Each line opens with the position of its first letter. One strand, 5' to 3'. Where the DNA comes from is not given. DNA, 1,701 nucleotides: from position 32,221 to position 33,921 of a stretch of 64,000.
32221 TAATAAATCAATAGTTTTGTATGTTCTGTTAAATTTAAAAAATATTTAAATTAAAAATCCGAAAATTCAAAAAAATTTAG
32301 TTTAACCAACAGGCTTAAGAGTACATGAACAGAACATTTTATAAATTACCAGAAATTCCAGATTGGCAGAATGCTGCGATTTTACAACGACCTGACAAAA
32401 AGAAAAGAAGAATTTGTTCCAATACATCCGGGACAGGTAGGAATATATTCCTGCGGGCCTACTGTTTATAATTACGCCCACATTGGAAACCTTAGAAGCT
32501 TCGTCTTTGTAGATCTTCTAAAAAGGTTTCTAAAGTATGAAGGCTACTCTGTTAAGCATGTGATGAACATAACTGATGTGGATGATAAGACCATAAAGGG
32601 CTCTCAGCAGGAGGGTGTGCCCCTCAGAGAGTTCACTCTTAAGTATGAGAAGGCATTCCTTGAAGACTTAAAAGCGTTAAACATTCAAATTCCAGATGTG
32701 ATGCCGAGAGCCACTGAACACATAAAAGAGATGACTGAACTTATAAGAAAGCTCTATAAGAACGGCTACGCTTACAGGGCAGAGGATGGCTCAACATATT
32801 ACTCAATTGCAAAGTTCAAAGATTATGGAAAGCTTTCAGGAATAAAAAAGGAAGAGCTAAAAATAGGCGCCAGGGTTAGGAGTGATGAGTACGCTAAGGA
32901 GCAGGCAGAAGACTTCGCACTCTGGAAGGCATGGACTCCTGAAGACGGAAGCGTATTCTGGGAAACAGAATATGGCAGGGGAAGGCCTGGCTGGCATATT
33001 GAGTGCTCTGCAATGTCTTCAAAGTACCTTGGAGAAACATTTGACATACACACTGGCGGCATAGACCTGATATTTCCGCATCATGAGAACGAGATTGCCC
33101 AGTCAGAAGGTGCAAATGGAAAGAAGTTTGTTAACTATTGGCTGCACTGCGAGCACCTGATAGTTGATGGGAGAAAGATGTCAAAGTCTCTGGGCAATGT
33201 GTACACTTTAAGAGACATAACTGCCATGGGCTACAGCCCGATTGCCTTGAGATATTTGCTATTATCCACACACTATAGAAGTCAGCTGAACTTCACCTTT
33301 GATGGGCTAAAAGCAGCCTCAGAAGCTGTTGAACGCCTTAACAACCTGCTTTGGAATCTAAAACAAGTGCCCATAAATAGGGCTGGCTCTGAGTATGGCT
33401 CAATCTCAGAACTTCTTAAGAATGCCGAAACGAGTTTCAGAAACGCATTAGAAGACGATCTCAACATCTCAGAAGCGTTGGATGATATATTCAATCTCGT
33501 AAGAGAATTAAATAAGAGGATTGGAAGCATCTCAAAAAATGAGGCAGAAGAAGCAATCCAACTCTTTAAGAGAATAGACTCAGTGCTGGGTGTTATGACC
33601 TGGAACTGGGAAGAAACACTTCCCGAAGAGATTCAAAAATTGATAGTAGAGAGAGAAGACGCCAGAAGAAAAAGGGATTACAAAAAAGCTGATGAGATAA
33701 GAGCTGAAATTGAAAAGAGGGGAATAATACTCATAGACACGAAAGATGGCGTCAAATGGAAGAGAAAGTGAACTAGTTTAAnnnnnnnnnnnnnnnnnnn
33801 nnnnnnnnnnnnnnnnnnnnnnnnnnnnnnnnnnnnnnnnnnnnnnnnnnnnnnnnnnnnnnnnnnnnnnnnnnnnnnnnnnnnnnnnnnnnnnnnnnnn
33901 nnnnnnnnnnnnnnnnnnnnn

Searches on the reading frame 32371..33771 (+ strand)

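Call 66: search_protein_families(library=pfam, proteins=[window:32371-33771:+], max_evalue=0.0001)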
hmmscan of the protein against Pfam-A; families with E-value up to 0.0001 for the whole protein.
window:32371-33771:+ (466 aa): 6 families
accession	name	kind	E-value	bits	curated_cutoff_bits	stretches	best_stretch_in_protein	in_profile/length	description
PF01406.26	tRNA-synt_1e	-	3e-116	388.5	27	1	15-316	2-299/301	tRNA synthetases class I (C) catalytic domain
PF09334.17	tRNA-synt_1g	-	1.9e-15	57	20.1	2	34-143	12-122/391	tRNA synthetases class I (M)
PF23493.1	CysS_C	-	6e-09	36.3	23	1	417-463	4-50/51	Cysteinyl-tRNA ligase anticodon binding domain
PF09190.17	DALR_2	-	1.1e-08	35.9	22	1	356-409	2-56/57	DALR domain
PF01921.24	tRNA-synt_1f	-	1.7e-08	34.2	27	0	265-328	277-340/360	tRNA synthetases class I (K)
PF00133.28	tRNA-synt_1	-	2.2e-05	23.9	22.7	0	225-308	330-413/414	tRNA synthetases class I (I, L, M and V)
